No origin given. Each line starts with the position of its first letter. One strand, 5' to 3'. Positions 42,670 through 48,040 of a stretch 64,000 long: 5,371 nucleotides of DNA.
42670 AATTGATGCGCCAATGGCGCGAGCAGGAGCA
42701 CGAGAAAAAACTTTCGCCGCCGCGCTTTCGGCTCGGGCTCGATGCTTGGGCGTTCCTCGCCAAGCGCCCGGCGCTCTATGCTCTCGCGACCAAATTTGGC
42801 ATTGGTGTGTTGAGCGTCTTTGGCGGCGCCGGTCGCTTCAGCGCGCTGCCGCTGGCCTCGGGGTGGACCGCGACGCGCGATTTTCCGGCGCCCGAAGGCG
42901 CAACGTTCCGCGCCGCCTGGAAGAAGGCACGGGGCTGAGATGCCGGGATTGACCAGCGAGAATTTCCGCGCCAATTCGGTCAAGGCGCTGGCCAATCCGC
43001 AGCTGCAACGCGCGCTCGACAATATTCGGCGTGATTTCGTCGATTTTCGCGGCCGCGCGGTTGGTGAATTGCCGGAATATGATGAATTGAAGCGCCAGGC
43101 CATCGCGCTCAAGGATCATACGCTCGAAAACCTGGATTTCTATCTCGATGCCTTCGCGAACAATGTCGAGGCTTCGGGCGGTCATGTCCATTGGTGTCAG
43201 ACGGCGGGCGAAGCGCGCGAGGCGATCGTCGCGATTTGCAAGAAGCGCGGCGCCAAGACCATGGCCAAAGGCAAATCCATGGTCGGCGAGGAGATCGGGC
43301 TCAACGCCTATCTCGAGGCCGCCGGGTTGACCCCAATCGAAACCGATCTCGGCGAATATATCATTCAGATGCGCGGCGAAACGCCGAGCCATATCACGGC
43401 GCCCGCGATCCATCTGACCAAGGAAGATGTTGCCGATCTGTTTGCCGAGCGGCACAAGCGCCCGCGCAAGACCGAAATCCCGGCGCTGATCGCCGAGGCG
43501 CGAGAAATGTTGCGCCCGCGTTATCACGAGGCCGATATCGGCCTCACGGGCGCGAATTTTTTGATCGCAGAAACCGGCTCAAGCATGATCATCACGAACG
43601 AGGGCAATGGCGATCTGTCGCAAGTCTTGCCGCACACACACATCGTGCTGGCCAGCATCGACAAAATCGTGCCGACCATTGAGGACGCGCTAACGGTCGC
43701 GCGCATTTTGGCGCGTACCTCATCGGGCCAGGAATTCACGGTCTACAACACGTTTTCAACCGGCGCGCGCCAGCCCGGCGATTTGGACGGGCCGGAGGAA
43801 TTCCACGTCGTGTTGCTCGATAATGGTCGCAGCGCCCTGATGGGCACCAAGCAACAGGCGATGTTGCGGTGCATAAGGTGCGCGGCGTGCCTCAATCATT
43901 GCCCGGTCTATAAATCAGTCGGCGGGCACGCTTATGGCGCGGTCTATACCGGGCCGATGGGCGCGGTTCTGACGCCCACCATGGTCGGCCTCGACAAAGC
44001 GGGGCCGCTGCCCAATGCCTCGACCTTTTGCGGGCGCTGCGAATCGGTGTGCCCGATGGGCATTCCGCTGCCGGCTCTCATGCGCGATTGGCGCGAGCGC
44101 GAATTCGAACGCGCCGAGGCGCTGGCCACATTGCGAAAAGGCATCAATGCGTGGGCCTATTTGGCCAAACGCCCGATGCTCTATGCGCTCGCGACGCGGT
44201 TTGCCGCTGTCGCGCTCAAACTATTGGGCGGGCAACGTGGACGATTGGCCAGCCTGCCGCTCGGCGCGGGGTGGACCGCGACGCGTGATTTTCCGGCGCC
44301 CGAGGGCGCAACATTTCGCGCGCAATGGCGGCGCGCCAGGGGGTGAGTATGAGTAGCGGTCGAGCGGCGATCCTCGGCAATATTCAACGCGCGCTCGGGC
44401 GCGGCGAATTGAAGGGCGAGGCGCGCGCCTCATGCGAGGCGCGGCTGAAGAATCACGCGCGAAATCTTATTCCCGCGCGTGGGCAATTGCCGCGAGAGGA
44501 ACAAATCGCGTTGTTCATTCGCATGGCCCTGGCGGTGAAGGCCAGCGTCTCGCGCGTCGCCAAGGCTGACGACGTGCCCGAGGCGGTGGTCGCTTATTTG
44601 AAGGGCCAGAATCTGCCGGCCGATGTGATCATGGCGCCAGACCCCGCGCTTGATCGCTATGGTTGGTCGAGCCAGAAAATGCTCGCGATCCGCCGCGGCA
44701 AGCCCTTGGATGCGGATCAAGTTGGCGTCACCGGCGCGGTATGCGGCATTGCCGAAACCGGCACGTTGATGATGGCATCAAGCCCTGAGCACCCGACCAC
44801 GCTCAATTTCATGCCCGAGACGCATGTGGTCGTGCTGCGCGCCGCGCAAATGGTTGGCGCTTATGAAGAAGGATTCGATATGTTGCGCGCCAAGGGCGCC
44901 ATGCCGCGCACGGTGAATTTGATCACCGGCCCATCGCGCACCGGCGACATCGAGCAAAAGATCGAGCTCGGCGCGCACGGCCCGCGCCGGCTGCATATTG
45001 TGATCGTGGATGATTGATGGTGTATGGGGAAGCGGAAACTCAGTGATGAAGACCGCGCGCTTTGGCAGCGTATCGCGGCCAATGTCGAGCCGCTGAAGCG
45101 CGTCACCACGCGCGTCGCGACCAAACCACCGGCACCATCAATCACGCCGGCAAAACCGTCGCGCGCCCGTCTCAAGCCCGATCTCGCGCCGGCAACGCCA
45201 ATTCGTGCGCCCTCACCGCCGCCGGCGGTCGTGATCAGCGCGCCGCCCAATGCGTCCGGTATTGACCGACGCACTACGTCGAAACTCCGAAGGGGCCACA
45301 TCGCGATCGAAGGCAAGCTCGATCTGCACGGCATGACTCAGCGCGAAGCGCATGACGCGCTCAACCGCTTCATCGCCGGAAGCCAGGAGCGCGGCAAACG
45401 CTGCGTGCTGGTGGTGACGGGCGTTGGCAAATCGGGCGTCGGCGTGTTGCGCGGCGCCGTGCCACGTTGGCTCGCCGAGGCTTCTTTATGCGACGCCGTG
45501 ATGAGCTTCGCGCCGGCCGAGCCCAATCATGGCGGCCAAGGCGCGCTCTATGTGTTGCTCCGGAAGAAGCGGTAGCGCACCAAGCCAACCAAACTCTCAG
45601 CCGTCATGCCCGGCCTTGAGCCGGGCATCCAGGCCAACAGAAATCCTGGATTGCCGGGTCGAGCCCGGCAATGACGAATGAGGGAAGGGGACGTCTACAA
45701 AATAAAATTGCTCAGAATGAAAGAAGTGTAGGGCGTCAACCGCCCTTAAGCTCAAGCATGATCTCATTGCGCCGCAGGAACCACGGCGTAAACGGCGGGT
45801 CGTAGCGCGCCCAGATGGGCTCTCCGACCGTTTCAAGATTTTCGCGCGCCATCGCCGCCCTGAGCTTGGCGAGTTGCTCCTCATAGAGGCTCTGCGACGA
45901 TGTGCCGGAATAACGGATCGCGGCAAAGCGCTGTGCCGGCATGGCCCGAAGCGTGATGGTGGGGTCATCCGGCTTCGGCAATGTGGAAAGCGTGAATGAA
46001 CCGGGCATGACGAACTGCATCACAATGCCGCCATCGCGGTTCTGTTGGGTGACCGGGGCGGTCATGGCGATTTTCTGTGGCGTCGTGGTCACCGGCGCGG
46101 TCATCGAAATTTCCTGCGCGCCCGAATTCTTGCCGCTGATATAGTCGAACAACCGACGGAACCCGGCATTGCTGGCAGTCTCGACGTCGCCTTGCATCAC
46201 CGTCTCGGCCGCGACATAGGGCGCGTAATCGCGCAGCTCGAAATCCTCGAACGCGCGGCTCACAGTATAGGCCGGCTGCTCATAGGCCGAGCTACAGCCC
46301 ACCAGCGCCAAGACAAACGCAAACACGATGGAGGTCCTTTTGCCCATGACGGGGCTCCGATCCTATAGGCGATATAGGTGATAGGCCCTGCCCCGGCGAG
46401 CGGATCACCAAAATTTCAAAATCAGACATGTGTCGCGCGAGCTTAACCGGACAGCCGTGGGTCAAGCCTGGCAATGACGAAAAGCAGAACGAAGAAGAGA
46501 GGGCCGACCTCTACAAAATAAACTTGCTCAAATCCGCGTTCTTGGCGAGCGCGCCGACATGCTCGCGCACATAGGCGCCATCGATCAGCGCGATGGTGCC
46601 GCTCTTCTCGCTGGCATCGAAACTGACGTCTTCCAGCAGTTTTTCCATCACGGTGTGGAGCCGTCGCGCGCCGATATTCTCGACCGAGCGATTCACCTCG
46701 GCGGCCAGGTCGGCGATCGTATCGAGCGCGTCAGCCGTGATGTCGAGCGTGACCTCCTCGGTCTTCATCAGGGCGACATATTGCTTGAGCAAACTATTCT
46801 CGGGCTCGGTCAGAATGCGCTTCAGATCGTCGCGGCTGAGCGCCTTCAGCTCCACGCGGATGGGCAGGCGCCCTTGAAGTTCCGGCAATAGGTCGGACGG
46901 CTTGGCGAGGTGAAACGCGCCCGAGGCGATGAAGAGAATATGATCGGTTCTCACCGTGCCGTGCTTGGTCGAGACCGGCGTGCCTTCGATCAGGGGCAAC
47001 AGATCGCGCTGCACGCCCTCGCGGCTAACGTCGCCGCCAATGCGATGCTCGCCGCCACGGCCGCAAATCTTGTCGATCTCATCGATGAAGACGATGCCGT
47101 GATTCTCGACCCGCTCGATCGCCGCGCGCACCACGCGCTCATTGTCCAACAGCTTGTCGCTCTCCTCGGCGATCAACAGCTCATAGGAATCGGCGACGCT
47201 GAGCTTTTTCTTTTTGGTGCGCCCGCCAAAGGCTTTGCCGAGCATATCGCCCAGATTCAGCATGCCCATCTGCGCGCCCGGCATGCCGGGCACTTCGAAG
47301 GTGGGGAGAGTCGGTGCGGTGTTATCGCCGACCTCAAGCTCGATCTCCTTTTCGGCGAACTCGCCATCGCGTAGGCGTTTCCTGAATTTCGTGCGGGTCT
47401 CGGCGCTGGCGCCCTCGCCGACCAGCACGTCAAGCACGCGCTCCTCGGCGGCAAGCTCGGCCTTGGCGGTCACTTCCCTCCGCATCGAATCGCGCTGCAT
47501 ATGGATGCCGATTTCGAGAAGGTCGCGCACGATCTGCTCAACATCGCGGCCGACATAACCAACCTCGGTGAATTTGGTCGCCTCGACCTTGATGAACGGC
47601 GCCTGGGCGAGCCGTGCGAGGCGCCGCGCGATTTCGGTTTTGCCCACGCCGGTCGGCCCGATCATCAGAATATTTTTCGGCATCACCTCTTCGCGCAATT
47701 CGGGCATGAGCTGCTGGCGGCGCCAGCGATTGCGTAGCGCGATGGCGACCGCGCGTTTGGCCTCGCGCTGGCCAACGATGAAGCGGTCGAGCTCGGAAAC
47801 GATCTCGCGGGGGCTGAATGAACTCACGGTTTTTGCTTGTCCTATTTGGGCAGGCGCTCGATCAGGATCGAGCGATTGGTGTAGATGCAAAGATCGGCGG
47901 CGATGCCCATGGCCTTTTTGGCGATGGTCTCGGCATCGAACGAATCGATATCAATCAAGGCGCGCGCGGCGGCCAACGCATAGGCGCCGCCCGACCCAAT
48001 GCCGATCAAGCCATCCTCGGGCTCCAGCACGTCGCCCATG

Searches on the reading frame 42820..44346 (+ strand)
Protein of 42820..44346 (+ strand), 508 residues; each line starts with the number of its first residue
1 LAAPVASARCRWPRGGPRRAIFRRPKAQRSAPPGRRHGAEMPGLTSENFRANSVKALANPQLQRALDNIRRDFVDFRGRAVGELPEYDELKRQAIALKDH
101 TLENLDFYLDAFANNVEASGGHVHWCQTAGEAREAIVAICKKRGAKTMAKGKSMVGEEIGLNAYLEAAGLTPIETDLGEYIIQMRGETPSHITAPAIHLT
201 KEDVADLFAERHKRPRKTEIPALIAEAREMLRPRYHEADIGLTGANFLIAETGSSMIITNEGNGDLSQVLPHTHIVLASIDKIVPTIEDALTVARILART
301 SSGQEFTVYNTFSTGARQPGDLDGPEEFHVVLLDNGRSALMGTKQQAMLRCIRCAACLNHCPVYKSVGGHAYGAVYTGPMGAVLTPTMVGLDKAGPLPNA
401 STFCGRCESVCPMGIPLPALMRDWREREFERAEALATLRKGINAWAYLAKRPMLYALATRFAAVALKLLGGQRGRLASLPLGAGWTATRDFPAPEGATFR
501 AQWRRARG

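Call 16: search_protein_families(library=ncbifam, max_evalue=1e-8, proteins=[window:42820-44346:+])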
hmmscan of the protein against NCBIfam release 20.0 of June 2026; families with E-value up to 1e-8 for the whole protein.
window:42820-44346:+ (508 aa): 3 families
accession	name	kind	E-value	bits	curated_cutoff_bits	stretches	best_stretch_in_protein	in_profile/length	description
TIGR00273.1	TIGR00273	equivalog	2.9e-131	438.3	444.8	1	59-492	3-432/432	LutB/LldF family L-lactate oxidation iron-sulfur protein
NF045670.1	quin_L_LdhH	equivalog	3.8e-123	412.2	800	1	50-505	3-457/706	L-lactate dehydrogenase (quinone) large subunit LdhH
NF008369.0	PRK11168.1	equivalog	1.2e-09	37.6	278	1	344-505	6-156/401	anaerobic glycerol-3-phosphate dehydrogenase subunit C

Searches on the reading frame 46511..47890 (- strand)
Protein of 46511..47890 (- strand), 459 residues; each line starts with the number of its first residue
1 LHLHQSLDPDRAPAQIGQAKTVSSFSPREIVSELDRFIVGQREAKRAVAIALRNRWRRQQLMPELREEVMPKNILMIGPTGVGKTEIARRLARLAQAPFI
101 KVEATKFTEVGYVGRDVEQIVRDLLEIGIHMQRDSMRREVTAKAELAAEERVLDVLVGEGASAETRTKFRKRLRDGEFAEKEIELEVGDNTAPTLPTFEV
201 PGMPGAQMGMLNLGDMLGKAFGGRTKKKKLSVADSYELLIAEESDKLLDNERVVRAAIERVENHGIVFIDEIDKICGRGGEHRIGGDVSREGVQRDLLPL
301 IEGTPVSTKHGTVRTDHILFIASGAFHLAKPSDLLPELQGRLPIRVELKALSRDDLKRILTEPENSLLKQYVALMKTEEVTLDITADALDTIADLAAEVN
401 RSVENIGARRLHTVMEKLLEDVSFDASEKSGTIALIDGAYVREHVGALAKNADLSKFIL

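Call 16: search_protein_families(library=ncbifam, max_evalue=1e-8, proteins=[window:46511-47890:-])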
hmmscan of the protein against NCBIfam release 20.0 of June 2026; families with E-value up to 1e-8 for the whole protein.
window:46511-47890:- (459 aa): 7 families
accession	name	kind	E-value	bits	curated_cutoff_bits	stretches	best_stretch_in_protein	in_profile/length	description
TIGR00390.1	hslU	equivalog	1.9e-180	600.6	362.45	1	26-459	2-441/441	ATP-dependent protease ATPase subunit HslU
NF003745.1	PRK05342.1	equivalog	2.1e-69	234.4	359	3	20-126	55-164/418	ATP-dependent Clp protease ATP-binding subunit ClpX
TIGR00382.1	clpX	equivalog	1.6e-58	198.6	370.75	3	25-127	67-173/414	ATP-dependent protease ATP-binding subunit ClpX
TIGR01242.2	TIGR01242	subfamily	2.3e-11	43.3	500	0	63-127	137-202/362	proteasome-activating nucleotidase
NF003069.1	PRK03992.1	subfamily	9.6e-11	41.4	500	0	70-127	164-219/379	proteasome-activating nucleotidase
TIGR02639.1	ClpA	equivalog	3.3e-10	38.8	993.15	0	30-113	451-529/734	ATP-dependent Clp protease ATP-binding subunit ClpA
TIGR01241.2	FtsH_fam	equivalog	2.4e-09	36.5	600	0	70-126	194-248/598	ATP-dependent zinc metalloprotease FtsH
